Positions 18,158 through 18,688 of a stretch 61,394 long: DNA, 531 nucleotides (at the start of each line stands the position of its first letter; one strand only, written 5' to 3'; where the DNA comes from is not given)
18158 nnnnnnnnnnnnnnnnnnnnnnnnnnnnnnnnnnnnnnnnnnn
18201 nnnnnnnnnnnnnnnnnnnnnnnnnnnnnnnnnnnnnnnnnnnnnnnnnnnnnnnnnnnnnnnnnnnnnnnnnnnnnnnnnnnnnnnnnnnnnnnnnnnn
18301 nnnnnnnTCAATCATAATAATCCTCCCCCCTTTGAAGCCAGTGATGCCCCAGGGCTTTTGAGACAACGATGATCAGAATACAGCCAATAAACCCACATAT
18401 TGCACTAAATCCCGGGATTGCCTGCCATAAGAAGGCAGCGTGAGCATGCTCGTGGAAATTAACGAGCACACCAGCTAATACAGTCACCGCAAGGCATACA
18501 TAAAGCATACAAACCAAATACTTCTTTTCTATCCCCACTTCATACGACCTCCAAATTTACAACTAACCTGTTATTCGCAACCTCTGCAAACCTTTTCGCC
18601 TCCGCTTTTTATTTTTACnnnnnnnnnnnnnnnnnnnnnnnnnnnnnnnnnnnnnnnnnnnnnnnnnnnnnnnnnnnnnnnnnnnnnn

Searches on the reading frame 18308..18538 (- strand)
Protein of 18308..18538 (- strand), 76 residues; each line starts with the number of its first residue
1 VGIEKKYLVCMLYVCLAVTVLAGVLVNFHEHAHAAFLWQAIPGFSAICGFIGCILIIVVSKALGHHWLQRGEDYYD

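Call 3: search_protein_families(library=pfam, proteins=[window:18308-18538:-], max_evalue=0.1)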
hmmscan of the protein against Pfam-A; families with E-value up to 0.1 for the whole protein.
window:18308-18538:- (76 aa): 2 families
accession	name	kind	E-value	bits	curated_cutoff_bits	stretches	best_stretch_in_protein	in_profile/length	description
PF06900.16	DUF1270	-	0.068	14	27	0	4-51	5-44/53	Protein of unknown function (DUF1270)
PF06157.16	DUF973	-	0.081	12.5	26.4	1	11-68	103-162/309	Protein of unknown function (DUF973)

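Call 11: search_protein_families(library=ncbifam, proteins=[window:18308-18538:-], max_evalue=0.01)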
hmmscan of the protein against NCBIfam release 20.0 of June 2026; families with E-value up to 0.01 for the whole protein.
window:18308-18538:- (76 aa): 1 family
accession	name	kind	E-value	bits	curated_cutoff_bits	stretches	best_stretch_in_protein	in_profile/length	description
NF004913.0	PRK06271.1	equivalog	0.0095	15.2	211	0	19-63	32-76/220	V-type ATP synthase subunit K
